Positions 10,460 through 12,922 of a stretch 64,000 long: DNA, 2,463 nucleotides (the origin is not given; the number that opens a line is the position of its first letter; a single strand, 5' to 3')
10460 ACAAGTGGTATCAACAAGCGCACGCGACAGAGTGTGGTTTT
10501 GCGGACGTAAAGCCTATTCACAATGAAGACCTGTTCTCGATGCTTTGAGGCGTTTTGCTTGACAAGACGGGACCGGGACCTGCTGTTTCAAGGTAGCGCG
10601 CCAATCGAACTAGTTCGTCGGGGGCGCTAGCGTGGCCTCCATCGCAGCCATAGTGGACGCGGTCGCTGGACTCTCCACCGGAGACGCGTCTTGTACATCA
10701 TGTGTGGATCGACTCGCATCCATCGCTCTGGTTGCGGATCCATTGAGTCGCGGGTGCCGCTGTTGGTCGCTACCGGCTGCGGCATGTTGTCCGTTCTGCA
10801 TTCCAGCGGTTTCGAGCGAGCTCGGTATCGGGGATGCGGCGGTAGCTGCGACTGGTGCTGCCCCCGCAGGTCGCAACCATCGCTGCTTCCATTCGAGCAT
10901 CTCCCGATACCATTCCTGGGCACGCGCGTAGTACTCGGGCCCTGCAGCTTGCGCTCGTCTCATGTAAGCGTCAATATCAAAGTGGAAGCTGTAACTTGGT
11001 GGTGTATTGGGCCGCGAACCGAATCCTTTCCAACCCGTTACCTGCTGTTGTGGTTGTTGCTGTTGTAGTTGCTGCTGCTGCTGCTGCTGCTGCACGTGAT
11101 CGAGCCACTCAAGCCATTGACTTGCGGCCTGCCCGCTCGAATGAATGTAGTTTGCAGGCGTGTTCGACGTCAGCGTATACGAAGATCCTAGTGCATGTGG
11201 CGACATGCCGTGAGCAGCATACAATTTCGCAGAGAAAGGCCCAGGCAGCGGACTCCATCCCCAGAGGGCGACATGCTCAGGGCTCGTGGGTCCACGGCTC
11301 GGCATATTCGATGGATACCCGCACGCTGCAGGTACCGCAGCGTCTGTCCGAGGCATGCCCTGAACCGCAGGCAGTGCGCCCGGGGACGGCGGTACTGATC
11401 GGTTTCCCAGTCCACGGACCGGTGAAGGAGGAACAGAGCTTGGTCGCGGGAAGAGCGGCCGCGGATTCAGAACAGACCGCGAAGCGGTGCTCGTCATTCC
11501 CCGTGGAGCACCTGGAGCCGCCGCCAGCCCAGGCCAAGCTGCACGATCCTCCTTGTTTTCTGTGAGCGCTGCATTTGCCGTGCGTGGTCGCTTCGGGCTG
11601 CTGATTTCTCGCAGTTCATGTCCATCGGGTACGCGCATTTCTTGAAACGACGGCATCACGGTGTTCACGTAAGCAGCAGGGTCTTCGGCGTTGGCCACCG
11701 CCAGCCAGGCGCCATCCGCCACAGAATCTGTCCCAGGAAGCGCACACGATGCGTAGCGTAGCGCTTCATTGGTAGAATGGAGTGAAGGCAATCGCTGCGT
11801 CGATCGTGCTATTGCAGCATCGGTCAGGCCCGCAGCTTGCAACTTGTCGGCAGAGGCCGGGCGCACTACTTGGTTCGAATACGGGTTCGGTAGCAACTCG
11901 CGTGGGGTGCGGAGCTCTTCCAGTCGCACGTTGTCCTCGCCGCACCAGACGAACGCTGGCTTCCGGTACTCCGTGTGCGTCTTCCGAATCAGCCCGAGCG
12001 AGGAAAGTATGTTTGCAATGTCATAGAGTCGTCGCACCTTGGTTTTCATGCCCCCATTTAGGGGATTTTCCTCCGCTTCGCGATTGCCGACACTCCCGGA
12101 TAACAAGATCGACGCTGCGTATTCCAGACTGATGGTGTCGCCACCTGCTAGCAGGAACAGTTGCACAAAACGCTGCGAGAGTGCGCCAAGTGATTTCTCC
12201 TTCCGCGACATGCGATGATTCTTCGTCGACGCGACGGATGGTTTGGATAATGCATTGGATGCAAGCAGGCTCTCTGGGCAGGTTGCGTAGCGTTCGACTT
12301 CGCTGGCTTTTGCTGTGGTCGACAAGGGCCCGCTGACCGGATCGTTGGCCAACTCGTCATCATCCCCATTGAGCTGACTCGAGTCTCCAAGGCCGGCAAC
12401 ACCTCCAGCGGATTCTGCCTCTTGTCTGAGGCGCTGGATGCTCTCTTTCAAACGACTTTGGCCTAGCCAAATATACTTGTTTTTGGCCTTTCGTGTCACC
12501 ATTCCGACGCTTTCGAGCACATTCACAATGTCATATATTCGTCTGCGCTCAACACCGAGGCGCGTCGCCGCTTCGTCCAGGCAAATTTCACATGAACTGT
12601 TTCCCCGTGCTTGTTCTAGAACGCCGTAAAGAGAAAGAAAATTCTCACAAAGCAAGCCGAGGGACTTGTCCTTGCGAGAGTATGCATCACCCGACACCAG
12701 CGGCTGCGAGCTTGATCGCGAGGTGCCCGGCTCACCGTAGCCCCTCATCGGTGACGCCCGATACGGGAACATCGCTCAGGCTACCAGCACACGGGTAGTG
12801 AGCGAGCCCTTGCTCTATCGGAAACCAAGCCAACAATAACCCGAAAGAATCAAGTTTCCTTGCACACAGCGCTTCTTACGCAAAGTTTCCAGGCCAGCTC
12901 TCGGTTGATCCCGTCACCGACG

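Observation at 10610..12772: Atypical (dual DNA-binding-domain) E2F in a compact, intron-poor genome, with a polyQ tail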

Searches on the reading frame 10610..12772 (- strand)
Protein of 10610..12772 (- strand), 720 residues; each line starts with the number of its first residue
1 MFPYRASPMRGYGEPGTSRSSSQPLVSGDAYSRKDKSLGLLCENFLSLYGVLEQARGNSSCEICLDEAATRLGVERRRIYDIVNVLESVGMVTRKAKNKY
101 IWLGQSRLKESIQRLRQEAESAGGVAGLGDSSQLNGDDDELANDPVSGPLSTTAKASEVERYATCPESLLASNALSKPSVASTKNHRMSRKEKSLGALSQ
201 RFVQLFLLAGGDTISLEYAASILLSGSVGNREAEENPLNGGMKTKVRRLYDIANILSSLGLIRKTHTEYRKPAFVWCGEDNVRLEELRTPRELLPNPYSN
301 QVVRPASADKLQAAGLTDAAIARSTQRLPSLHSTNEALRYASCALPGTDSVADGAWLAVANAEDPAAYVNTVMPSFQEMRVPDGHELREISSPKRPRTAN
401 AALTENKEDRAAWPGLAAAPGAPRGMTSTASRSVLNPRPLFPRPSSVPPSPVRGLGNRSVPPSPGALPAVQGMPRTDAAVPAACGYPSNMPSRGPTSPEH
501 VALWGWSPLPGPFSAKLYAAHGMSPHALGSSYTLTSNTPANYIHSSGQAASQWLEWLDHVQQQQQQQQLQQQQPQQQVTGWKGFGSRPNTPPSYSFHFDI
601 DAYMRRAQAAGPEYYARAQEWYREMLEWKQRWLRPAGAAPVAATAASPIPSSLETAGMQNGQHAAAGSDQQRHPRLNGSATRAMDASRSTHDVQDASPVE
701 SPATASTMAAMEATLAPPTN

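Call 3: search_protein_families(library=pfam, proteins=[window:10610-12772:-], max_evalue=10)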
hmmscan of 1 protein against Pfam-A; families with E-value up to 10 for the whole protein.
window:10610-12772:- (720 aa): 6 families
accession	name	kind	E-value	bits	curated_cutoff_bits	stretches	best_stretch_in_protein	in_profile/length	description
PF02319.26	E2F_TDP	-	3.3e-41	139.3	25.7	2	34-104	1-65/65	E2F/DP family winged-helix DNA-binding domain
PF01978.25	TrmB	-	4.5e-05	23.6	25.6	1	66-101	26-61/68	Sugar-specific transcriptional regulator TrmB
PF09079.17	Cdc6_C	-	0.026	14.9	25.1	1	74-99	50-75/96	CDC6, C terminal winged helix domain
PF11593.13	Med3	-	0.032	13.9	29.3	1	529-578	320-364/398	Mediator complex subunit 3 fungal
PF05965.19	FYRC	-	0.038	14.6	21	1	540-585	12-57/84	F/Y rich C-terminus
PF19187.6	HTH_PafC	-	0.21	11.9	32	1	63-92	19-48/115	PafC helix-turn-helix domain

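Call 4: search_solved_structures(query=window:10610-12772:-, max_evalue=0.01, show_alignments=3)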
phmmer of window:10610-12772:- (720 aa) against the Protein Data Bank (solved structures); distinct sequences matched with E-value up to 0.01: 2.
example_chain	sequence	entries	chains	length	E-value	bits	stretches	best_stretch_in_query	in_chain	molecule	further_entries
4yo2_A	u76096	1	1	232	1.8e-37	132.5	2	32-119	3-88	Transcription factor E2F8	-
1cf7_A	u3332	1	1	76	1.7e-09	40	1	32-104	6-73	PROTEIN (TRANSCRIPTION FACTOR E2F-4)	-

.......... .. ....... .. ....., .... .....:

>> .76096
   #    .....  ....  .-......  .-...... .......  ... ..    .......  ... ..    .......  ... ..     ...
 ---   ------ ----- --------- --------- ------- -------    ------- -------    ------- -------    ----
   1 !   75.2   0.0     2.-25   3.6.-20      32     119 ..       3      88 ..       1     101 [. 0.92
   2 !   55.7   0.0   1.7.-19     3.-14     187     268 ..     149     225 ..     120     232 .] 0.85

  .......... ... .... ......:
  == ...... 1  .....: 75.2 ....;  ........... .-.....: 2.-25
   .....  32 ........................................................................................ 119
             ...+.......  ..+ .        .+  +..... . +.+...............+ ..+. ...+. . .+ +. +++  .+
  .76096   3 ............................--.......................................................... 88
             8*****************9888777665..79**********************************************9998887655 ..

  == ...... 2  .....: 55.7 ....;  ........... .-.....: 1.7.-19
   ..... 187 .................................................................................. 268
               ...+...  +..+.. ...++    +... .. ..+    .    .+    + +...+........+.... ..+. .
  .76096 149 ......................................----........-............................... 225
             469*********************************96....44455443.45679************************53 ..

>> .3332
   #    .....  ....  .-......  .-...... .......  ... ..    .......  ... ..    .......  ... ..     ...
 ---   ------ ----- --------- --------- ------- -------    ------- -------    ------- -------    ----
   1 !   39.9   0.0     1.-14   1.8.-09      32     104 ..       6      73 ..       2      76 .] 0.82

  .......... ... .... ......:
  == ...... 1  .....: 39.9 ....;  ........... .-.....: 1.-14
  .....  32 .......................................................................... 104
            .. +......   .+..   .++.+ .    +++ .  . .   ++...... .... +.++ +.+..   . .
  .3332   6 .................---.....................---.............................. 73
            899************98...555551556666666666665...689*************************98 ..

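Call 5: find_homologous_proteins(query=window:10610-12772:-, max_evalue=0.001)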
Query window:10610-12772:- (720 aa): 1926 proteins with E <= 0.001 among 8000 candidates; the best 120 are listed.
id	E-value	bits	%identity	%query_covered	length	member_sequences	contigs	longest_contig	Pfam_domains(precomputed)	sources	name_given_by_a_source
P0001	0.0e+0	1583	99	99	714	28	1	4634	PF02319.27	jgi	jgi:hypothetical protein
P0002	5.6e-226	770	56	99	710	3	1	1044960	PF02319.27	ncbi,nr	ncbi:hypothetical protein CCYA_CCYA01G0166 [Cyanidiococcus yangmingshanensis]|nr:hypothetical protei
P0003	1.2e-80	290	53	35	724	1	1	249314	PF02319.27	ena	-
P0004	2.1e-77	279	53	35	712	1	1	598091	PF02319.27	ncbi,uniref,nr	ncbi:hypothetical protein CDCA_CDCA02G0657 [Cyanidium caldarium]|uniref:E2F/DP family winged-helix D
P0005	4.5e-64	235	52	35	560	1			PF02319.27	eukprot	eukprot:ctg_451.g224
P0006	1.7e-56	210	48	35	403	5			PF02319.27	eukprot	eukprot:CAMPEP_0184678248 /NCGR_PEP_ID=MMETSP0312-20130426/969_1 /TAXON_ID=31354 /ORGANISM="Compsopo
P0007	4.6e-55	206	47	34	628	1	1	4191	PF02319.27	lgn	-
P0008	1.5e-54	204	48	34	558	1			PF02319.27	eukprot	eukprot:GFKZ01007632.1.p1 GENE.GFKZ01007632.1~~GFKZ01007632.1.p1 ORF type:complete len:573 (-),score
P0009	2.2e-54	203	47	35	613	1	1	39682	PF02319.27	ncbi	ncbi:unnamed protein product [Agarophyton chilense]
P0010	1.7e-49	187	50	35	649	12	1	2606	PF02319.27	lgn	-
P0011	2.8e-49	186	46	34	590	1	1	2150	PF02319.27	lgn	-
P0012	4.0e-49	186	45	36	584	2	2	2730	PF02319.27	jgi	-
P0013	5.5e-49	185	45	35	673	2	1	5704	PF02319.27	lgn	-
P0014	2.1e-48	184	48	36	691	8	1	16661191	PF02319.27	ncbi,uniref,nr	ncbi:hypothetical protein KC19_11G086900 [Ceratodon purpureus]|uniref:E2F/DP family winged-helix DNA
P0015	5.1e-48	182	46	37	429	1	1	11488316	PF02319.27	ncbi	ncbi:hypothetical protein ACP70R_042608 [Stipagrostis hirtigluma subsp. patula]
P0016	6.8e-48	182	46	37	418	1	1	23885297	PF02319.27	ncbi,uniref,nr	ncbi:hypothetical protein PR202_ga17579 [Eleusine coracana subsp. coracana]|uniref:E2F/DP family win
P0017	1.2e-47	181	43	39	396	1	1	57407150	PF02319.27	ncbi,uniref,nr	ncbi:hypothetical protein OPV22_024196 [Ensete ventricosum]|uniref:E2F/DP family winged-helix DNA-bi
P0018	1.4e-47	181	45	36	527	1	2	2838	PF02319.27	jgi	-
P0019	2.0e-47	180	47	36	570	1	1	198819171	PF02319.27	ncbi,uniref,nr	ncbi:hypothetical protein KP509_11G046800 [Ceratopteris richardii]|uniref:E2F/DP family winged-helix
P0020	2.6e-47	180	46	37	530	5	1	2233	PF02319.27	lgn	-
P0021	2.6e-47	180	42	38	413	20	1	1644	PF02319.27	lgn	-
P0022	3.0e-47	180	45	33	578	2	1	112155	PF02319.27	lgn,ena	-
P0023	3.6e-47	179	46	37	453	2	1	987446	PF02319.27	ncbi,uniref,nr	ncbi:hypothetical protein SELMODRAFT_451530 [Selaginella moellendorffii]|uniref:Uncharacterized prot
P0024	4.3e-47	179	43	33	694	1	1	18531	PF02319.27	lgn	-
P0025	4.3e-47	179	45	35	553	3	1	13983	PF02319.27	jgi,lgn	-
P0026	5.3e-47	179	45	38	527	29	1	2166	PF02319.27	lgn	-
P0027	7.9e-47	178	44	37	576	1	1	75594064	PF02319.27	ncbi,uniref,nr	ncbi:hypothetical protein O6H91_06G015900 [Diphasiastrum complanatum]|uniref:Uncharacterized protein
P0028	3.4e-46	176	46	35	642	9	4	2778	PF02319.27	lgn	-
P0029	3.6e-46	176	44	33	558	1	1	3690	PF02319.27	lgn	-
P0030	4.7e-46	176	46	35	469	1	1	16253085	PF02319.27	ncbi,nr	ncbi:hypothetical protein M758_8G048400 [Ceratodon purpureus]|nr:hypothetical protein M758_8G048400 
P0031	5.2e-46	176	47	35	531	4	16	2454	PF02319.27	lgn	-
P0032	5.7e-46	175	47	35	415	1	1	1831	PF02319.27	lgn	-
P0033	6.3e-46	175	48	35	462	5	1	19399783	PF02319.27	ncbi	ncbi:unnamed protein product [Sphagnum balticum]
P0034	6.6e-46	175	49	35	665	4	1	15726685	PF02319.27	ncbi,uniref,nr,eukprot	ncbi:uncharacterized protein [Physcomitrium patens]|uniref:E2F/DP family winged-helix DNA-binding do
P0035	7.9e-46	175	47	35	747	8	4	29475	PF02319.27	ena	-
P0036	8.3e-46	175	47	35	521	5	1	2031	PF02319.27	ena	-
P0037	1.0e-45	175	40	37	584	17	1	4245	PF02319.27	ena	-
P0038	1.1e-45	175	41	37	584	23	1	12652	PF02319.27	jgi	-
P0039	1.1e-45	174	47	35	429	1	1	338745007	PF02319.27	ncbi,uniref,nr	ncbi:hypothetical protein QYE76_029095 [Lolium multiflorum]|uniref:E2F/DP family winged-helix DNA-bi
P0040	1.3e-45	174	45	35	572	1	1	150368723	PF02319.27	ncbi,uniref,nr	ncbi:hypothetical protein GOP47_0021704 [Adiantum capillus-veneris]|uniref:E2F/DP family winged-heli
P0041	1.3e-45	174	47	35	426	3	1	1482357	PF02319.27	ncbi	ncbi:hypothetical protein ACQ4PT_068179 [Festuca glaucescens]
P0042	1.4e-45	174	47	35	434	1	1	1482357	PF02319.27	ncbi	ncbi:hypothetical protein ACQ4PT_068179 [Festuca glaucescens]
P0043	2.0e-45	174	47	35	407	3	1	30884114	PF02319.27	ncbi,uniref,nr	ncbi:E2F transcription factor-like E2FF isoform X2 [Nymphaea colorata]|uniref:E2F transcription fact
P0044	2.1e-45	174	47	35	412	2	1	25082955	PF02319.27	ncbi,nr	ncbi:E2F transcription factor-like E2FE [Nymphaea colorata]|nr:E2F transcription factor-like E2FE [N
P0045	3.2e-45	173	48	36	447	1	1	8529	PF02319.27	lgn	-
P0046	3.3e-45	173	47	30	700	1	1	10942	PF02319.27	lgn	-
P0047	3.4e-45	173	46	35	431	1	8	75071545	PF02319.27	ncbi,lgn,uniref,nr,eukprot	ncbi:E2F transcription factor-like E2FE [Brachypodium distachyon]|uniref:E2F/DP family winged-helix 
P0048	3.7e-45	173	44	35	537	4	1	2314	PF02319.27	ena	-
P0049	3.9e-45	173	58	14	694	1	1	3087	PF02319.27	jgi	-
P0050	4.4e-45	173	48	35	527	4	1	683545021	PF02319.27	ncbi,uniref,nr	ncbi:uncharacterized protein LOC131053739 isoform X1 [Cryptomeria japonica]|uniref:uncharacterized p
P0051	4.7e-45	172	44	35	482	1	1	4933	PF02319.27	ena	-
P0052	5.0e-45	172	42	35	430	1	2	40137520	PF02319.27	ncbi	ncbi:hypothetical protein Droror1_Dr00004498 [Drosera rotundifolia]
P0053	5.5e-45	172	45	38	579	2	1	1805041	PF02319.27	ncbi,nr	ncbi:hypothetical protein L7F22_004249 [Adiantum nelumboides]|nr:hypothetical protein [Adiantum nelu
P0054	5.5e-45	172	43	35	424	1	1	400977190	PF02319.27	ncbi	ncbi:unnamed protein product [Alopecurus aequalis]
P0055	6.0e-45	172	43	33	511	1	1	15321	PF02319.27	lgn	-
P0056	6.3e-45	172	48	35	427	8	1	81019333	PF02319.27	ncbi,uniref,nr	ncbi:unnamed protein product [Miscanthus lutarioriparius]|uniref:E2F/DP family winged-helix DNA-bind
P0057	6.5e-45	172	48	35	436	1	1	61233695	PF02319.27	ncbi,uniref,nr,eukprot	ncbi:E2F transcription factor-like E2FE isoform X2 [Sorghum bicolor]|uniref:E2F/DP family winged-hel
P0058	6.6e-45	172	44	34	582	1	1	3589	PF02319.27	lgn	-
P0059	7.2e-45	172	47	35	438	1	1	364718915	PF02319.27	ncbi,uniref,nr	ncbi:E2F transcription factor-like E2FE [Lolium rigidum]|uniref:E2F transcription factor-like E2FE n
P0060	7.7e-45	172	45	37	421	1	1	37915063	PF02319.27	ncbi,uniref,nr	ncbi:E2F transcription factor-like E2FE [Phragmites australis]|uniref:E2F transcription factor-like 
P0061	8.5e-45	172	48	35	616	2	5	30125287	PF02319.27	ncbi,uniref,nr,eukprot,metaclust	ncbi:transcription factor E2F7/8 [Marchantia polymorpha subsp. ruderalis]|uniref:E2F/DP family winge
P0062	8.5e-45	172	46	37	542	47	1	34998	PF02319.27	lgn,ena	-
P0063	8.8e-45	172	48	35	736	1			PF02319.27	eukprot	eukprot:GILK01008623.1.p1 GENE.GILK01008623.1~~GILK01008623.1.p1 ORF type:complete len:737 (-),score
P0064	8.9e-45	172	47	35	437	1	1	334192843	PF02319.27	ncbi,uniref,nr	ncbi:E2F transcription factor-like E2FE [Lolium perenne]|uniref:E2F transcription factor-like E2FE n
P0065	9.5e-45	171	35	52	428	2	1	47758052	PF02319.27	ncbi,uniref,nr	ncbi:E2F transcription factor-like E2FE isoform X2 [Diospyros lotus]|uniref:E2F transcription factor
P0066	1.1e-44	171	46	30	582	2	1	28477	PF02319.27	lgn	-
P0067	1.1e-44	171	44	31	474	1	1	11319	PF02319.27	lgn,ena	-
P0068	1.3e-44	171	46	35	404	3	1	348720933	PF02319.27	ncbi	ncbi:unnamed protein product [Victoria cruziana]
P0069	1.4e-44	171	46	35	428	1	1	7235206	PF02319.27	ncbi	ncbi:hypothetical protein ACP4OV_017027 [Aristida adscensionis]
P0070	1.5e-44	171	46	35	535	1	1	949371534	PF02319.27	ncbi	ncbi:hypothetical protein KI387_012289, partial [Taxus chinensis]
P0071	1.7e-44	171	45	37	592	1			PF02319.27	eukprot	eukprot:Rmarinus@m.12835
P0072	1.8e-44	171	45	33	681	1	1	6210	PF02319.27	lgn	-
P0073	1.8e-44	170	48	36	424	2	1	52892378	PF02319.27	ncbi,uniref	ncbi:hypothetical protein U9M48_029104 [Paspalum notatum var. saurae]|uniref:E2F/DP family winged-he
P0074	2.4e-44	170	47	35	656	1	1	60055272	PF02319.27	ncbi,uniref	ncbi:hypothetical protein R1flu_004164 [Riccia fluitans]|uniref:E2F/DP family winged-helix DNA-bindi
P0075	2.8e-44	170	45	35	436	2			PF02319.27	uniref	uniref:Uncharacterized protein n=1 Tax=Avena sativa TaxID=4498 RepID=A0ACD5VB15_AVESA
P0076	3.7e-44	169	46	35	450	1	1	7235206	PF02319.27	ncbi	ncbi:hypothetical protein ACP4OV_017026 [Aristida adscensionis]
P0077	4.1e-44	169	45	30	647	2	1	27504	PF02319.27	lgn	-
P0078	4.3e-44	169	47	35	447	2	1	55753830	PF02319.27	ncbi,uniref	ncbi:unnamed protein product [Urochloa decumbens]|uniref:E2F/DP family winged-helix DNA-binding doma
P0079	5.3e-44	169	47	35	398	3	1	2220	PF02319.27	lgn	-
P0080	6.1e-44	169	44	35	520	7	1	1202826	PF02319.27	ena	-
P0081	6.9e-44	169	45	35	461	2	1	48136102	PF02319.27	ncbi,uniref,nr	ncbi:hypothetical protein RHMOL_Rhmol08G0228700 [Rhododendron molle]|uniref:Uncharacterized protein 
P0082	7.6e-44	168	46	35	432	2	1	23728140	PF02319.27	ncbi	ncbi:hypothetical protein ABZP36_020546 [Zizania latifolia]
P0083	7.8e-44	168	43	35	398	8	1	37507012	PF02319.27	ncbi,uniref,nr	ncbi:E2F transcription factor-like E2FE isoform X2 [Macadamia integrifolia]|uniref:E2F transcription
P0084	8.9e-44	168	47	35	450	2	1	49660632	PF02319.27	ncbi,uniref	ncbi:unnamed protein product [Urochloa decumbens]|uniref:E2F/DP family winged-helix DNA-binding doma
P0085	9.0e-44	168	44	37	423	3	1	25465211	PF02319.27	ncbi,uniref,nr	ncbi:hypothetical protein PR202_gb17353 [Eleusine coracana subsp. coracana]|uniref:E2F/DP family win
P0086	9.4e-44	168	46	37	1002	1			PF02319.27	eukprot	eukprot:jgi/Mesvir1/15981/Mv08288-RA.2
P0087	9.9e-44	168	48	35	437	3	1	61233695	PF02319.27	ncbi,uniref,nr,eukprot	ncbi:E2F transcription factor-like E2FE isoform X1 [Sorghum bicolor]|uniref:E2F transcription factor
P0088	1.1e-43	168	44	35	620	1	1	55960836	PF02319.27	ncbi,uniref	ncbi:hypothetical protein R1sor_008667 [Riccia sorocarpa]|uniref:E2F/DP family winged-helix DNA-bind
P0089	1.1e-43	168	47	35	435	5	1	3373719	PF02319.27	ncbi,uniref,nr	ncbi:hypothetical protein HU200_021572 [Digitaria exilis]|uniref:E2F/DP family winged-helix DNA-bind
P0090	1.1e-43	168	46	36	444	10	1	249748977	PF02319.27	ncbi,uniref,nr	ncbi:E2F transcription factor-like E2FE [Zea mays]|uniref:E2F transcription factor-like E2FE n=1 Tax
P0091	1.2e-43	168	43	39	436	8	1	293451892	PF02319.27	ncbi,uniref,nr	ncbi:E2F transcription factor-like E2FE [Lolium rigidum]|uniref:E2F transcription factor-like E2FE n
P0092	1.7e-43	167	47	35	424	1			PF02319.27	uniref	uniref:E2F/DP family winged-helix DNA-binding domain-containing protein n=1 Tax=Leersia perrieri Tax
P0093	1.9e-43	167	45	35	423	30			PF02319.27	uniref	uniref:E2F/DP family winged-helix DNA-binding domain-containing protein n=1 Tax=Aegilops tauschii su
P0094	1.9e-43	167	48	34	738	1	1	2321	PF02319.27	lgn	-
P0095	1.9e-43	167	43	35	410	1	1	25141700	PF02319.27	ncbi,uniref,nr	ncbi:E2F transcription factor-like E2FE [Acorus gramineus]|uniref:E2F transcription factor-like E2FE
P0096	2.1e-43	167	48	35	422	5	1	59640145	PF02319.27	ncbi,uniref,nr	ncbi:hypothetical protein BRADI_3g59740v3 [Brachypodium distachyon]|uniref:E2F/DP family winged-heli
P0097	2.1e-43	167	46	34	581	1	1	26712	PF02319.27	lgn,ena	-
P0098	2.3e-43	167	44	34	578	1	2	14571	PF02319.27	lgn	-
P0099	2.4e-43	167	47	35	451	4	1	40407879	PF02319.27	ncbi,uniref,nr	ncbi:hypothetical protein SETIT_4G108100v2 [Setaria italica]|uniref:E2F/DP family winged-helix DNA-b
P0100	2.4e-43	167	46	35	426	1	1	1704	PF02319.27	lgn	-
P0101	2.5e-43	167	46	35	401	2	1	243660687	PF02319.27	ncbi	ncbi:unnamed protein product [Victoria cruziana]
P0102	2.6e-43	167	48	34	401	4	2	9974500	PF02319.27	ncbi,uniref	ncbi:E2F transcription factor-like E2FF isoform X2 [Typha angustifolia]|uniref:E2F transcription fac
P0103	3.1e-43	166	58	11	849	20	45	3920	PF02319.27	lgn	-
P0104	3.2e-43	166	45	35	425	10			PF02319.27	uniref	uniref:E2F/DP family winged-helix DNA-binding domain-containing protein n=1 Tax=Oryza nivara TaxID=4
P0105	3.8e-43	166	45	35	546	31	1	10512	PF02319.27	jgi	-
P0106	5.6e-43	166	42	33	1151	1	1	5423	PF02319.27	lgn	-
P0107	6.1e-43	165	47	35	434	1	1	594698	PF02319.27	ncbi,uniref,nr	ncbi:hypothetical protein HU200_067736 [Digitaria exilis]|uniref:E2F/DP family winged-helix DNA-bind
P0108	6.6e-43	165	44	37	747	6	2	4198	PF02319.27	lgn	-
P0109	8.3e-43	165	43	37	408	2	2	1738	PF02319.27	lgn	-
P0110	8.5e-43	165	45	35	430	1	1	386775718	PF02319.27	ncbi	ncbi:unnamed protein product [Alopecurus aequalis]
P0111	8.8e-43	165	44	35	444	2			PF02319.27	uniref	uniref:Uncharacterized protein n=1 Tax=Avena sativa TaxID=4498 RepID=A0ACD6AJH5_AVESA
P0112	1.0e-42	165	45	35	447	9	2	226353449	PF02319.27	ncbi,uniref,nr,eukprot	ncbi:E2F transcription factor-like E2FE isoform X5 [Zea mays]|uniref:E2F transcription factor-like E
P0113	1.0e-42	165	45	38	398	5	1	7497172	PF02319.27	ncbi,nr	ncbi:Transcription factor E2F7 [Hordeum vulgare]|nr:Transcription factor E2F7 [Hordeum vulgare]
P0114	1.1e-42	165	42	32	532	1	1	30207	PF02319.27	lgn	-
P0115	1.2e-42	165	46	35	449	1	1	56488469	PF02319.27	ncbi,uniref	ncbi:hypothetical protein U9M48_022009 [Paspalum notatum var. saurae]|uniref:E2F/DP family winged-he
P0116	1.2e-42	165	46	35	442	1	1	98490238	PF02319.27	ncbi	ncbi:unnamed protein product [Urochloa humidicola]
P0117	1.5e-42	164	43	35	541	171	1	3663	PF02319.27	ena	-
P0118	1.6e-42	164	45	35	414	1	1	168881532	PF02319.27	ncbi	ncbi:hypothetical protein ACUV84_020651 [Puccinellia chinampoensis]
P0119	1.8e-42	164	45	35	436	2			PF02319.27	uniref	uniref:Uncharacterized protein n=1 Tax=Avena sativa TaxID=4498 RepID=A0ACD5YRG9_AVESA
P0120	2.0e-42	164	43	38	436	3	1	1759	PF02319.27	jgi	-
